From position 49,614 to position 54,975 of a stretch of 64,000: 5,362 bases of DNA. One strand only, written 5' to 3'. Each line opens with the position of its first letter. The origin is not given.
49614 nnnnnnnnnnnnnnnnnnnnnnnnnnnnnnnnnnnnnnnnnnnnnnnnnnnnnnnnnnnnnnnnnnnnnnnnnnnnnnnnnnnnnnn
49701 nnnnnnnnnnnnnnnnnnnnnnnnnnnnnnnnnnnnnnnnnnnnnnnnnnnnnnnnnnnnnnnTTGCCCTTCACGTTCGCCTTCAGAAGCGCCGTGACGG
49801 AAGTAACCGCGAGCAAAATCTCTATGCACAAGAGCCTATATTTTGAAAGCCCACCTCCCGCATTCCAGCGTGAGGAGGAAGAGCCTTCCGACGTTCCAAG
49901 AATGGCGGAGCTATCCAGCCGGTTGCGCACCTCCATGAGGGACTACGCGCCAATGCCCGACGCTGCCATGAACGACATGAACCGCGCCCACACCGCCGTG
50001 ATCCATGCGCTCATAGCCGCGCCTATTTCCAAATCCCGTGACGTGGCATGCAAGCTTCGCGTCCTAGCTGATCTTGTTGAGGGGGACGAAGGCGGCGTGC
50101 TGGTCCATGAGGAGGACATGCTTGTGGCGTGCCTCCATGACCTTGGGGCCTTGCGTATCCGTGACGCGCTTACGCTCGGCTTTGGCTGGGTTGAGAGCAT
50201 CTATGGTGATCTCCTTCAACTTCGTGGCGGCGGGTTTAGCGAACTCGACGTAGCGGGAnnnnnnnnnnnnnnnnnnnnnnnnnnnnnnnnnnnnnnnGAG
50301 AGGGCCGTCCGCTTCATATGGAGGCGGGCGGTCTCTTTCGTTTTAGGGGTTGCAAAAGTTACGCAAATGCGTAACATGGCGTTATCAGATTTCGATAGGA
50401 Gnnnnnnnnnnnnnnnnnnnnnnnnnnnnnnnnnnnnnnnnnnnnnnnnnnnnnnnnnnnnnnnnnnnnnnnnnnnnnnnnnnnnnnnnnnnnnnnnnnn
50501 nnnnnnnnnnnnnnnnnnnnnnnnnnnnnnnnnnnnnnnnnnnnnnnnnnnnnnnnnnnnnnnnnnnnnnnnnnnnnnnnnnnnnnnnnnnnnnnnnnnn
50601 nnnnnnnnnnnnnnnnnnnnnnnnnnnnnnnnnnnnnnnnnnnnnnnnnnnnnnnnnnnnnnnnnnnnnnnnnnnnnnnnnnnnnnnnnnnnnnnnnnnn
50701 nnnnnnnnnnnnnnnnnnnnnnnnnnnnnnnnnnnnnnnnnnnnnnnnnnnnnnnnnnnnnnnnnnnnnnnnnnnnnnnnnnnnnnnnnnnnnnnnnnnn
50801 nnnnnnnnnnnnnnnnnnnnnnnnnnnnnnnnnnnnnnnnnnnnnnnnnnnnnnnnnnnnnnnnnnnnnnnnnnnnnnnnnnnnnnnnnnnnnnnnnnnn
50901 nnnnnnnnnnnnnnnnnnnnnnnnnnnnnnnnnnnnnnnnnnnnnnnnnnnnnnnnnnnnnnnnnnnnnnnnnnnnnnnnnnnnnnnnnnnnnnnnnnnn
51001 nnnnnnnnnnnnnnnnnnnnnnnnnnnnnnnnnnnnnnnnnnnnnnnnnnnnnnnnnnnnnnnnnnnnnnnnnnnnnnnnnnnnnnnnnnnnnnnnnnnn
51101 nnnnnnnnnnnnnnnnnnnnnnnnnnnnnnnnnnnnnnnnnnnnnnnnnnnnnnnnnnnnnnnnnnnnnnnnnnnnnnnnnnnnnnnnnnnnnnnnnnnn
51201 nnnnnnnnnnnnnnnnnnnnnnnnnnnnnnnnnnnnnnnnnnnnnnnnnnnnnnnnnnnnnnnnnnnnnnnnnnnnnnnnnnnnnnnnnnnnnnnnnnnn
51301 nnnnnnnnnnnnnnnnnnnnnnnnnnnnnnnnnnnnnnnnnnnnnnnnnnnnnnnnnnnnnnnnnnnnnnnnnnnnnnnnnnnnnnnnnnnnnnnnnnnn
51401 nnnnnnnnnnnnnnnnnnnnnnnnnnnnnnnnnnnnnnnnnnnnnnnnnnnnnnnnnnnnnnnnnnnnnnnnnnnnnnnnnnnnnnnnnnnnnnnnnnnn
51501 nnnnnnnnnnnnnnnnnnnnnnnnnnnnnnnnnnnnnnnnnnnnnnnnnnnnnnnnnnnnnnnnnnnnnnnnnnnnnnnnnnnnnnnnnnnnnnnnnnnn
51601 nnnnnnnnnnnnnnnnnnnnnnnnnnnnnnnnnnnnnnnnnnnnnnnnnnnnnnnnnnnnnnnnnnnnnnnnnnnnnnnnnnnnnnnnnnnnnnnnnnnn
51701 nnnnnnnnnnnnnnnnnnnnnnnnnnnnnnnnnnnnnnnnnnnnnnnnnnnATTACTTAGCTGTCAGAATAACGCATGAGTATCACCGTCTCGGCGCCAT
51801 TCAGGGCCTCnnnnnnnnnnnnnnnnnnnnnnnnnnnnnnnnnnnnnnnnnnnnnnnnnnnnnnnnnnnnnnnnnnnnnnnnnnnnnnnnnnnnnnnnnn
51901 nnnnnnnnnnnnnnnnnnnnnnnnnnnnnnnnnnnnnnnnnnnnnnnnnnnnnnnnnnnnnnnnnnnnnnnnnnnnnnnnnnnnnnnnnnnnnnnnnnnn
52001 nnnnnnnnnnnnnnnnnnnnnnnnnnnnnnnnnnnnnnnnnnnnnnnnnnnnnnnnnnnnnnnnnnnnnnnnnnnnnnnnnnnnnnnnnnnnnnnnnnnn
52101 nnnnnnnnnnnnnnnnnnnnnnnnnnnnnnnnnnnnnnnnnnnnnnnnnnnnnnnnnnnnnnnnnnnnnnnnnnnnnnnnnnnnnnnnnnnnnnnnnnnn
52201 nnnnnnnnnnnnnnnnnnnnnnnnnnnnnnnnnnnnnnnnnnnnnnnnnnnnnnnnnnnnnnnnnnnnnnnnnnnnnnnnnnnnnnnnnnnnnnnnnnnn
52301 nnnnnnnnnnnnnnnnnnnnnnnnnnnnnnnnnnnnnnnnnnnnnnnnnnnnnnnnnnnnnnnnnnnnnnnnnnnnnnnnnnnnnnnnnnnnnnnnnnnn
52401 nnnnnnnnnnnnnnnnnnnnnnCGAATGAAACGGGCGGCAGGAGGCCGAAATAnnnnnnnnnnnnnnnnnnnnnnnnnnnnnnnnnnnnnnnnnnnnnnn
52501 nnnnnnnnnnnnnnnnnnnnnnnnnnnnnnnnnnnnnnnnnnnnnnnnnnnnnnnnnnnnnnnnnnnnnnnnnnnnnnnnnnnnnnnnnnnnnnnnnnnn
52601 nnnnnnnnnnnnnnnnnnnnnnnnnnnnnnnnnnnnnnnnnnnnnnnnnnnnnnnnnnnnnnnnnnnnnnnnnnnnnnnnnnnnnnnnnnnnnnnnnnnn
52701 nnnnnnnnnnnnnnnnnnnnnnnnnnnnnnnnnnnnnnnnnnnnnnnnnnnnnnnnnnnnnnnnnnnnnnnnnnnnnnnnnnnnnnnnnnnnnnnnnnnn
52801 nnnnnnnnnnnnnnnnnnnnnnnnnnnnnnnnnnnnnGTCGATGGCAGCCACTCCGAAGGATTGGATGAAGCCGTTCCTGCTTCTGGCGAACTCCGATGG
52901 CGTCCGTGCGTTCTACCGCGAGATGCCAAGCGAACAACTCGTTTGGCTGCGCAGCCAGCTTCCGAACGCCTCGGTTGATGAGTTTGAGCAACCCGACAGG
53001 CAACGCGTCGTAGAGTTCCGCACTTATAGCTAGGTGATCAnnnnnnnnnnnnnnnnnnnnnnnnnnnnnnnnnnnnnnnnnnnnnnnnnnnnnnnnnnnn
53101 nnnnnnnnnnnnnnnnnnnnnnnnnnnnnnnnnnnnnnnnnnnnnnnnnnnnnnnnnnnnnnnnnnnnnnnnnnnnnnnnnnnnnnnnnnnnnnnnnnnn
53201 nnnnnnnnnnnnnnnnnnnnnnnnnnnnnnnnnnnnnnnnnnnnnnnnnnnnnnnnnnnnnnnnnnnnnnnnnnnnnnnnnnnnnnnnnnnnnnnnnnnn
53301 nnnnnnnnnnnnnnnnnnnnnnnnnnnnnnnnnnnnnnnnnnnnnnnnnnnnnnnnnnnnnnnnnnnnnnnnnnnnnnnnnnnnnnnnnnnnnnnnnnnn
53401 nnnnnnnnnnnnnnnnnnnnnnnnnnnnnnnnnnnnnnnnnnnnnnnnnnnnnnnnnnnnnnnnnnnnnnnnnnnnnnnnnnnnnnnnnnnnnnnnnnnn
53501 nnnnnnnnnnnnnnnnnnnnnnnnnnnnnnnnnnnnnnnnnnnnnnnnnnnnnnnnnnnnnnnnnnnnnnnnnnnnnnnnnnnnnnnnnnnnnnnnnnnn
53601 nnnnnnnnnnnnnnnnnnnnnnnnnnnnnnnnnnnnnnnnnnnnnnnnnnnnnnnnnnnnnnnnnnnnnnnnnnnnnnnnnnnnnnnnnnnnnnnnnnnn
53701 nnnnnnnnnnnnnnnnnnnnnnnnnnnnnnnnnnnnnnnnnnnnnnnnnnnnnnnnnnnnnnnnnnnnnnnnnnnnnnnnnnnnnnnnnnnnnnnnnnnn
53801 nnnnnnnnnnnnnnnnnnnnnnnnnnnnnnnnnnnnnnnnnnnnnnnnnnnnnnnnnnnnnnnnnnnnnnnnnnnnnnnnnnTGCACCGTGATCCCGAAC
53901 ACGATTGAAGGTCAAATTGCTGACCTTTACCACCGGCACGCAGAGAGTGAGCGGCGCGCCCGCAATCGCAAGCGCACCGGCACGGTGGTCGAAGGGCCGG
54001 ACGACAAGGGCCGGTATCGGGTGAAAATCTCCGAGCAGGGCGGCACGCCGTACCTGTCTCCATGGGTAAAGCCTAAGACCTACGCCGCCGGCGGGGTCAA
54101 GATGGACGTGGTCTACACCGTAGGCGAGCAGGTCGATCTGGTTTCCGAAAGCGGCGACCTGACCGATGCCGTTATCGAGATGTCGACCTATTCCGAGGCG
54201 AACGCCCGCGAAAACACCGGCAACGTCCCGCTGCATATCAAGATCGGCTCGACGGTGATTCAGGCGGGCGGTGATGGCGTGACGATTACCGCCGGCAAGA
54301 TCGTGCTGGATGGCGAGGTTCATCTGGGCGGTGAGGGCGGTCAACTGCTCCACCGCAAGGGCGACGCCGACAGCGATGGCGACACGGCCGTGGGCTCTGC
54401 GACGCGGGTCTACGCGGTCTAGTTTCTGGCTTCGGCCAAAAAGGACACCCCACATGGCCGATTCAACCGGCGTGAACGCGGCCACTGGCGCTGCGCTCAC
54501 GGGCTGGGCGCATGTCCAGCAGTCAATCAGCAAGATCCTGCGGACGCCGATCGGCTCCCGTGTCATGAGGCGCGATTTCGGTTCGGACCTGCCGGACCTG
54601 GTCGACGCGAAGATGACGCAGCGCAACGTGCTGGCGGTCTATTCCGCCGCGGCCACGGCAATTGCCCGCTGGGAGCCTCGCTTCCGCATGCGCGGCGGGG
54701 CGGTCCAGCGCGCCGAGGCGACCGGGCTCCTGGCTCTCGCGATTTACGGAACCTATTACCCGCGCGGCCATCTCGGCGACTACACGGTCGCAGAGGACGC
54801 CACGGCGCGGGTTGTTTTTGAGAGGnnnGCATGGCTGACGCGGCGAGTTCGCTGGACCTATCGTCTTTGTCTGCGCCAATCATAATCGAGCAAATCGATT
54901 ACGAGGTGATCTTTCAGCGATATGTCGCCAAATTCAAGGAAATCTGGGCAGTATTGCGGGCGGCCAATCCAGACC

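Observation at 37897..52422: A 13.5-kb integrative element sits in frame inside the prophage major capsid gene, flanked by 12-bp direct repeats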

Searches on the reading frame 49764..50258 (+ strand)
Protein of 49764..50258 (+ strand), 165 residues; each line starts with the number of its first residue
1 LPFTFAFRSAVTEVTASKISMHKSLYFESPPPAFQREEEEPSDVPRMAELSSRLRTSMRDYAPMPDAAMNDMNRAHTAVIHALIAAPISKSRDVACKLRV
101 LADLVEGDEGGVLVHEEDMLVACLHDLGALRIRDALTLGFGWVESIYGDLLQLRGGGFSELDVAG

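Call 11: search_protein_families(library=pfam, proteins=[window:49764-50258:+], max_evalue=0.01)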
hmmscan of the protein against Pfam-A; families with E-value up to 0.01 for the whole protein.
window:49764-50258:+ (165 aa): 0 families

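Call 28: search_protein_families(library=phrogs, proteins=[window:49764-50258:+], max_evalue=0.001)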
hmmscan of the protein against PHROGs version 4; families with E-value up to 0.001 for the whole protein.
window:49764-50258:+ (165 aa): 0 families

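Call 96: search_protein_families(library=padloc, proteins=[window:49764-50258:+], max_evalue=0.01)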
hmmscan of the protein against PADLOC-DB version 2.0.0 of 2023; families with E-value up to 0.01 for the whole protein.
window:49764-50258:+ (165 aa): 0 families
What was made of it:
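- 49104..50334 (.): Accessory region: a secreted-type 100-aa ORF (49104-49409, minus strand), an ORF of about 155-165 aa (49764-50261), and a strong terminator at 50302-50334. No PADLOC, Pfam or PHROG match (calls 11, 28, 96).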

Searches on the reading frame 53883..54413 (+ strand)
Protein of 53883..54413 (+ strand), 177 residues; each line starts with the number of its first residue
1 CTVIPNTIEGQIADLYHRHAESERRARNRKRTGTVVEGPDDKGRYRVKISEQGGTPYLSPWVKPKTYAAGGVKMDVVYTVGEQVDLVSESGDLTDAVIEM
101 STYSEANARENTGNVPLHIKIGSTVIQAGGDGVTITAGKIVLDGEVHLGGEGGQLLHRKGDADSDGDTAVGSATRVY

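Call 29: search_protein_families(library=phrogs, proteins=[window:53883-54413:+], max_evalue=0.001)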
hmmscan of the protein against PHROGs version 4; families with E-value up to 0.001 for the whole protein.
window:53883-54413:+ (177 aa): 1 family
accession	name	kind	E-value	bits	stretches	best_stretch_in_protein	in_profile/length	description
phrog_9992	-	tail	8.9e-08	32.9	1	14-130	2-115/228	baseplate assembly protein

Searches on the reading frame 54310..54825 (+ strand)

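Call 29: search_protein_families(library=phrogs, proteins=[window:54310-54825:+], max_evalue=0.001)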
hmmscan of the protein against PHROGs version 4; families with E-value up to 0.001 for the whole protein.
window:54310-54825:+ (172 aa): 2 families
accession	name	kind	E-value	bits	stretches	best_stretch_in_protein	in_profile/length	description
phrog_43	-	tail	9.1e-36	123.3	1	50-164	3-116/126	baseplate wedge subunit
phrog_261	-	tail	4.3e-07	31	1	58-126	34-104/312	baseplate wedge subunit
